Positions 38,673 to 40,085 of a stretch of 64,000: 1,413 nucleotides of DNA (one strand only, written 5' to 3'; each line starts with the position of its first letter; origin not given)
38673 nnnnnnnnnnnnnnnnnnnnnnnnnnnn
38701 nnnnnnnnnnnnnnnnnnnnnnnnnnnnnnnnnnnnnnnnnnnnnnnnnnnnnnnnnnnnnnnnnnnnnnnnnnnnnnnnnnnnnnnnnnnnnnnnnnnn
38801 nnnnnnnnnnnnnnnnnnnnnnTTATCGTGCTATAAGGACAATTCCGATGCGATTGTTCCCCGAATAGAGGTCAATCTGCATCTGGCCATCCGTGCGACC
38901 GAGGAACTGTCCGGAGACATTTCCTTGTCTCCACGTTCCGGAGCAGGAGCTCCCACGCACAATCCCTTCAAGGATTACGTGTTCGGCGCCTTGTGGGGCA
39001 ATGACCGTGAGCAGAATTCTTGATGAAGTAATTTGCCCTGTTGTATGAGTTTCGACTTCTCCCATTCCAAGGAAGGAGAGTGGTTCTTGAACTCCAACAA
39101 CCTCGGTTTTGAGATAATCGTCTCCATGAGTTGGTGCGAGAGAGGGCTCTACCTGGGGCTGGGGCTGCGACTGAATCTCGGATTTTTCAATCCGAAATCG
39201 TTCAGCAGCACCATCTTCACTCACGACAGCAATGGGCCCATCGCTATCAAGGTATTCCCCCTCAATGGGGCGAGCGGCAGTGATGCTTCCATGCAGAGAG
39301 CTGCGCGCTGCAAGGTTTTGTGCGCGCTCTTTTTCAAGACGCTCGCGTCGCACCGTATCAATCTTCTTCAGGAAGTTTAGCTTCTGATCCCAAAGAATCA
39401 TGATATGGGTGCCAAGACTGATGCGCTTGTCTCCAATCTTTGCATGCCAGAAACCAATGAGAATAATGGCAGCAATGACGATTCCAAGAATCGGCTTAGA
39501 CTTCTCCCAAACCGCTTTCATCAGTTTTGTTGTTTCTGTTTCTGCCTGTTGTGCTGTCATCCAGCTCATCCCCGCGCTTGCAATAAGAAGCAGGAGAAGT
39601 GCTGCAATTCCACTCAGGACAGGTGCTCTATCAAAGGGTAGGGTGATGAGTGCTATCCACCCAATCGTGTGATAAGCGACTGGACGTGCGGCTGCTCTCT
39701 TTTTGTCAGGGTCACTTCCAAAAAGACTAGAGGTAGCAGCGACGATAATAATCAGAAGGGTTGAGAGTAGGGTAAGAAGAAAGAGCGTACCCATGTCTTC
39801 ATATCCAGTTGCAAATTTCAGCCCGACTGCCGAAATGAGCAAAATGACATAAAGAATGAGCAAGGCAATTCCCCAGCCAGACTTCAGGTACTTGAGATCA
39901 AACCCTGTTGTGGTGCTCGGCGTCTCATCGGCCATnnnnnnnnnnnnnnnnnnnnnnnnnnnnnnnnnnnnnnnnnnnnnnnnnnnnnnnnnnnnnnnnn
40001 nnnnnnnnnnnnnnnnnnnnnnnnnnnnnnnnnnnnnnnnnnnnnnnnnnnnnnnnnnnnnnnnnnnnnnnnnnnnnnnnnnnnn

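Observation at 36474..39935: Tandem array of six paralogous VirB2/TrbC-pilin-like small secreted proteins next to a polytopic membrane protein and a tRNA-Leu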

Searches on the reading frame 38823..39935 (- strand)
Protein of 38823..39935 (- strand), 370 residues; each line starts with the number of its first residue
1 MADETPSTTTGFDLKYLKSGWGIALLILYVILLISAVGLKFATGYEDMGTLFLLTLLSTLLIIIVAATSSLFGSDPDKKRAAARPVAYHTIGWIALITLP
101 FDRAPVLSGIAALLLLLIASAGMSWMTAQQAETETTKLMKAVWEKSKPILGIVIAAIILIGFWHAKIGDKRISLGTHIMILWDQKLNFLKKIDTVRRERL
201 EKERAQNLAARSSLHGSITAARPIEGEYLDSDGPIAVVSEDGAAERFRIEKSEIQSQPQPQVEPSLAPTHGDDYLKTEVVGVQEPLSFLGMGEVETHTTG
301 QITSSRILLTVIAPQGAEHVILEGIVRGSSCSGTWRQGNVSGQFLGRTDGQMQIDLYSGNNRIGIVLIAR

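Call 4: search_protein_families(library=pfam, proteins=[window:38823-39935:-], max_evalue=1)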
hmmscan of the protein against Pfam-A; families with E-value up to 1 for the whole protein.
window:38823-39935:- (370 aa): 2 families
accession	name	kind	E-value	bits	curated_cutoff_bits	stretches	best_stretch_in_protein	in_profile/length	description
PF04247.17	SirB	-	0.38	11.3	30.9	1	26-97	43-114/120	Invasion gene expression up-regulator, SirB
PF13301.11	DUF4079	-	0.64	10.7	31.4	0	104-162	5-65/141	Protein of unknown function (DUF4079)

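Call 5: search_protein_families(library=ncbifam, proteins=[window:38823-39935:-], max_evalue=1)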
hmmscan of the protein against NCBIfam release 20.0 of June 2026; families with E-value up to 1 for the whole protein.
window:38823-39935:- (370 aa): 0 families

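Call 18: find_encoding_contigs(protein=window:38823-39935:-, flank=10000, max_places=6)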
Protein window:38823-39935:- (370 aa): 1 contig read that carries it; 1 place shown.
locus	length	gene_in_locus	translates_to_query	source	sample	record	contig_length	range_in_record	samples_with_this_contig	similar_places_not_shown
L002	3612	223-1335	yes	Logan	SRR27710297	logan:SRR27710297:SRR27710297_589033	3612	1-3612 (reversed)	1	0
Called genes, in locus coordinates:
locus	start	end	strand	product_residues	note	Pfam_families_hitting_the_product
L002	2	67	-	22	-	?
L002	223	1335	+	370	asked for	-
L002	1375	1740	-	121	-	-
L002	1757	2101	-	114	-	-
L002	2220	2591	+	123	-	PF18895:T4SS_pilin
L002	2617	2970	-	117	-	PF18895:T4SS_pilin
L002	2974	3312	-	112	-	-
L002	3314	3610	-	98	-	?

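Call 23: find_homologous_proteins(query=window:38823-39935:-, max_evalue=0.001)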
Query window:38823-39935:- (370 aa): 1 proteins with E <= 0.001 among 8000 candidates.
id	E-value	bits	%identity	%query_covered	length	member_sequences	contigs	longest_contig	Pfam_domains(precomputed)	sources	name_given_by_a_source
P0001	3.3e-236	801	100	100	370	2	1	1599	-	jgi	jgi:hypothetical protein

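Call 48: search_protein_representatives(protein=window:38823-39935:-)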
Query: 370 residues. Proteins with E-value up to 0.001 (for the whole library): 6; up to 1e-10: 1; up to 1e-30: 1. The best 6 are listed.
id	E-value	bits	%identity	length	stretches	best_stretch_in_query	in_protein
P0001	1.0e-236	801.0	100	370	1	1-370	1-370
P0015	2.4e-10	56.6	32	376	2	16-165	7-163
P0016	2.0e-06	43.6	24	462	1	25-361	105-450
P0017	8.9e-06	41.5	33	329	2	1-171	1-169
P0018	3.7e-04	36.2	30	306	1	27-196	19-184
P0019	6.8e-04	35.3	35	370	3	77-165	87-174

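Call 50: find_encoding_contigs(protein=P0015, flank=6000, max_places=2)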
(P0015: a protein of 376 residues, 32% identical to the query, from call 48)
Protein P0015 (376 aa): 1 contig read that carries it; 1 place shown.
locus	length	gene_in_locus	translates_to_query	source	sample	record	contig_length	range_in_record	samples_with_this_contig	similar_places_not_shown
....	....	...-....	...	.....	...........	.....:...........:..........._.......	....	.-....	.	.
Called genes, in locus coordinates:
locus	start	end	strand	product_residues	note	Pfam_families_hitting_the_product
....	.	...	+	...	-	?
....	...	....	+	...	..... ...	-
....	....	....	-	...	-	-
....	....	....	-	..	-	-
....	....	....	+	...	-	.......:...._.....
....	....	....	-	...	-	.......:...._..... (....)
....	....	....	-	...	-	?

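Call 51: find_encoding_contigs(protein=P0016, flank=6000, max_places=2)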
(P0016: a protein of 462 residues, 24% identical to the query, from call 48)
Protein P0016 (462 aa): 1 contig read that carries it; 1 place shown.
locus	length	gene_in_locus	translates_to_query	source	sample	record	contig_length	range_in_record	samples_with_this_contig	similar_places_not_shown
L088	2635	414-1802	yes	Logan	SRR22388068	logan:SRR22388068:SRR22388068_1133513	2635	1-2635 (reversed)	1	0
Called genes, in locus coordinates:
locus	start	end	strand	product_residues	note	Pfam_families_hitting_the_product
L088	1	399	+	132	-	?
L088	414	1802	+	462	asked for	-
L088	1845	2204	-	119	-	-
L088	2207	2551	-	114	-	PF04956:TrbC (weak), PF18895:T4SS_pilin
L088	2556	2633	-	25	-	?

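Call 52: find_encoding_contigs(protein=P0017, flank=10000, max_places=2)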
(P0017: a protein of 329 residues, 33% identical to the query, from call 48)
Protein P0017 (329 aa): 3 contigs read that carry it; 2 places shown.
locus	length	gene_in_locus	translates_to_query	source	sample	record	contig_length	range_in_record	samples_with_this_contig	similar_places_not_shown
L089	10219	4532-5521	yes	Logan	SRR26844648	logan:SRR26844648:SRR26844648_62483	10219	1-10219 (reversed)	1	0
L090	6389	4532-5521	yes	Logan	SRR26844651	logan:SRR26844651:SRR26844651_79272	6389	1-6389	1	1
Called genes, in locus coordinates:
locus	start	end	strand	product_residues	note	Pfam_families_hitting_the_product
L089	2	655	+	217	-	?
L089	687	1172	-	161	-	-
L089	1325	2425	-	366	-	PF11141:DUF2914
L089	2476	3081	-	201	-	PF09997:DUF2238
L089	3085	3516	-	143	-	-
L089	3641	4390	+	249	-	-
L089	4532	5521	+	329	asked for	-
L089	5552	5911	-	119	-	PF18895:T4SS_pilin (weak)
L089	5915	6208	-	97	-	-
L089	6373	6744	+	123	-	PF18895:T4SS_pilin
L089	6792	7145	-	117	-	PF18895:T4SS_pilin (weak)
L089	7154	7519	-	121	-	PF18895:T4SS_pilin (weak)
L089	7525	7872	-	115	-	PF18895:T4SS_pilin (weak)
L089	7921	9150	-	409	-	PF01702:TGT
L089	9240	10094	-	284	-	PF00480:ROK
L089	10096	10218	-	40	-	?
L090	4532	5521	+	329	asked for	-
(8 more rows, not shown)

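Call 53: find_encoding_contigs(protein=P0018, flank=10000, max_places=2)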
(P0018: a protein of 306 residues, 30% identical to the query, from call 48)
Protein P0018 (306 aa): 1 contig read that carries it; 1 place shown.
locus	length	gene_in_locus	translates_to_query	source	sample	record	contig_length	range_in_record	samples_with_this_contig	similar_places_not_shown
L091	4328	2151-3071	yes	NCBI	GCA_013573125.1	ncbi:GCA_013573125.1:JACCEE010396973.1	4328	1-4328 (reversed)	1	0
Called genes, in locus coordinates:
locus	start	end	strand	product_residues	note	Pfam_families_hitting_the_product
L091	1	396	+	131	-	?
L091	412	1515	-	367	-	PF11141:DUF2914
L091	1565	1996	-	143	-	-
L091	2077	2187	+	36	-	-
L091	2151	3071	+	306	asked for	-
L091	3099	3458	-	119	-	-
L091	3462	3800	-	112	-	-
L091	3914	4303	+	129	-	PF18895:T4SS_pilin (weak)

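Call 67: predict_structure(alignment_id=A4)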
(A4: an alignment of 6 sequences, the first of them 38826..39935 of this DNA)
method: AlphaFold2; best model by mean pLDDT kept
length: 370 residues; sequences in the alignment: 6
mean_pLDDT: 44.6   pTM: 0.25
mean pLDDT of the five models: 44.6, 43.5, 42.7, 40.4, 40.2
residues with pLDDT >= 90: 0; 70-90: 0; 50-70: 127; < 50: 243
segments of 3 or more residues with pLDDT < 50: 1-22, 42-46, 67-74, 98-112, 120-167, 169-186, 209-308, 312-317, 360-362, 368-370
pLDDT, mean of each block of 10 residues (from residue 1): 33 40 50 53 49 54 50 49 52 49 40 47 44 44 42 43 43 41 46 55 53 35 28 33 33 30 31 35 39 40 46 46 57 60 57 54 45
secondary structure, 60 per line:
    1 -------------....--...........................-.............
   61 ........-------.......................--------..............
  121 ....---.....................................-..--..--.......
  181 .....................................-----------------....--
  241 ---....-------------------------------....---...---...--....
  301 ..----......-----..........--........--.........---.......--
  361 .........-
elements in order: H14-17 H20-46 H48-68 H76-98 H107-124 H128-164 H174-217 E235-238 E244-247 E279-282 E286-288 E292-294 E297-302 E307-312 E318-327 E330-337 E340-348 E352-358 E361-369

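Call 68: search_protein_families(library=pfam, alignment_id=A3, max_evalue=1)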
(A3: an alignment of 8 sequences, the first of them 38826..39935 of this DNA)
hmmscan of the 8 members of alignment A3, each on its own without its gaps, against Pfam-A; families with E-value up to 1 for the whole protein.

A. member 1, window:38826-39935:- (370 aa): 2 families
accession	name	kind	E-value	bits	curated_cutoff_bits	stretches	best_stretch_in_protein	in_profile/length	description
PF04247.17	SirB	-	0.38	11.3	30.9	1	26-97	43-114/120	Invasion gene expression up-regulator, SirB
PF13301.11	DUF4079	-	0.64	10.7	31.4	0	104-162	5-65/141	Protein of unknown function (DUF4079)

B. families by the number of members that match (of 8 scanned): 23 families
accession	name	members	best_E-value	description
PF11992.13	TgpA_N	2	0.021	TgpA N-terminal domain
PF07895.16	DUF1673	1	0.00075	Protein of unknown function (DUF1673)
PF03188.21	Cytochrom_B561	1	0.0044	Eukaryotic cytochrome b561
PF01578.25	Cytochrom_C_asm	1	0.01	Cytochrome C assembly protein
PF05767.17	Pox_A14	1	0.018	Poxvirus virion envelope protein A14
PF13239.11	2TM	1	0.023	2TM domain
PF06736.16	TMEM175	1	0.043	Endosomal/lysosomal potassium channel TMEM175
PF13567.11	DUF4131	1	0.056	Domain of unknown function (DUF4131)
PF17892.7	Cadherin_5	1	0.069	Cadherin-like domain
PF01292.26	Ni_hydr_CYTB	1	0.091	Prokaryotic cytochrome b561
PF11670.13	MSP1a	1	0.094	Major surface protein 1a (MSP1a)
PF12685.13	SpoIIIAH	1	0.21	SpoIIIAH-like protein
PF07254.17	Cpta_toxin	1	0.26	Membrane-bound toxin component of toxin-antitoxin system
PF19529.4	DUF6057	1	0.27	Family of unknown function (DUF6057)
PF13346.12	ABC2_membrane_5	1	0.29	ABC-2 family transporter protein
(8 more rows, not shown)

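Call 88: search_protein_families(library=phrogs, proteins=[window:38823-39935:-], max_evalue=0.01)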
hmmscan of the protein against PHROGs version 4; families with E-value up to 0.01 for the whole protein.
window:38823-39935:- (370 aa): 0 families
